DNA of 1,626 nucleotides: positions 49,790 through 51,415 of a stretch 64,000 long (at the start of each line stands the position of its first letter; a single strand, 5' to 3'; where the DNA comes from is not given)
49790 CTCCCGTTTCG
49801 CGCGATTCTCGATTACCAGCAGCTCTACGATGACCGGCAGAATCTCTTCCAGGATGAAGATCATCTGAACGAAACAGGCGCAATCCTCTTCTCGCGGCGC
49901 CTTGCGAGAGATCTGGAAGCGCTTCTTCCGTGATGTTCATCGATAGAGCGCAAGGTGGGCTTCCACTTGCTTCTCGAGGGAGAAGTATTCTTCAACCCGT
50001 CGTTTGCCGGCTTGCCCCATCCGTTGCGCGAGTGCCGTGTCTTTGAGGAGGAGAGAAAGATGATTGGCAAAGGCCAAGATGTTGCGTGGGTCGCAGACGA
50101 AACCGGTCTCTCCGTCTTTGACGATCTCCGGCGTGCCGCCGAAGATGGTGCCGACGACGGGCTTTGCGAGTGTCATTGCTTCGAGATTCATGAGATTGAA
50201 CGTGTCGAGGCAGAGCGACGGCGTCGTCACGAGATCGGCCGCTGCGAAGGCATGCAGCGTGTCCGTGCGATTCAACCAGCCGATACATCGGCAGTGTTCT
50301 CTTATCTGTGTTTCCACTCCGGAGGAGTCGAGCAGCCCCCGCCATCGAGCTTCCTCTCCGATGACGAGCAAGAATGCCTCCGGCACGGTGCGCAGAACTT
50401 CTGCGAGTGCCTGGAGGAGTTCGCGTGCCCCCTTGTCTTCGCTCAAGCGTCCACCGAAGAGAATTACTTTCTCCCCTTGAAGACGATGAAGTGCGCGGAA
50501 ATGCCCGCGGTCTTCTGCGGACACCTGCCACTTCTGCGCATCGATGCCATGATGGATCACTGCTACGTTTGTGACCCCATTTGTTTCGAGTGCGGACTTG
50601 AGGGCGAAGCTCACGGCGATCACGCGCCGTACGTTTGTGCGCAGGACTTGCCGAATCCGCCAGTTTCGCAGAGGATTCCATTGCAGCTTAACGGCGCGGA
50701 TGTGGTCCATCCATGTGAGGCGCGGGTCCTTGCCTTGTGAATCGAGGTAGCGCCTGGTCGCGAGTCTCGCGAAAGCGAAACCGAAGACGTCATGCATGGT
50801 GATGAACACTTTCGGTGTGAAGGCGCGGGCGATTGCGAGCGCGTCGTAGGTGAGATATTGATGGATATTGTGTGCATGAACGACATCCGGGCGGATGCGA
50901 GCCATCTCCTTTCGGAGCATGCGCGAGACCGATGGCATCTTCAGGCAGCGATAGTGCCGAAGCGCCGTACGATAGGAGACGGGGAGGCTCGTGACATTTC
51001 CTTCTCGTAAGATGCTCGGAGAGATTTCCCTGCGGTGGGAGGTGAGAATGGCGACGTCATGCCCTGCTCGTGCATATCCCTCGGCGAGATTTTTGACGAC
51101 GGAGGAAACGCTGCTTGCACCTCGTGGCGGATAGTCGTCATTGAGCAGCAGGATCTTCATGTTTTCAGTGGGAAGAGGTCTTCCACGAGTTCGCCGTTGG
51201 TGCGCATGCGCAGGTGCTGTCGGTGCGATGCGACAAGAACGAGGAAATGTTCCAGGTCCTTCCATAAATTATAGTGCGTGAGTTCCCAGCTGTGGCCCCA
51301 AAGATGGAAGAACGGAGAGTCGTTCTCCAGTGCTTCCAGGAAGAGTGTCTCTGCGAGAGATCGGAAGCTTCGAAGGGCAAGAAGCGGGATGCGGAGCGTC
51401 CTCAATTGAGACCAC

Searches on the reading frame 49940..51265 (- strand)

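Call 82: search_protein_families(library=pfam, proteins=[window:49940-51265:-], max_evalue=0.00001)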
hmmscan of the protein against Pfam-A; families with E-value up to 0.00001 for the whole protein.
window:49940-51265:- (442 aa): 5 families
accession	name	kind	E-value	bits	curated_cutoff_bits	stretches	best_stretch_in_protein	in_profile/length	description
PF00534.26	Glycos_transf_1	-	7.6e-30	104.1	26.4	1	261-423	11-172/172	Glycosyl transferases group 1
PF13692.12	Glyco_trans_1_4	-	1.2e-23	84.3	27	1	265-409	1-142/142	Glycosyl transferases group 1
PF13439.12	Glyco_transf_4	-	3.5e-21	76.4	28.5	1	53-244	4-169/170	Glycosyltransferase Family 4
PF13579.12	Glyco_trans_4_4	-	1.7e-14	54.9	29.7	1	55-238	5-156/158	Glycosyl transferase 4-like domain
PF13477.12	Glyco_trans_4_2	-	1.4e-08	35.4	23.4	1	54-165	10-116/139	Glycosyl transferase 4-like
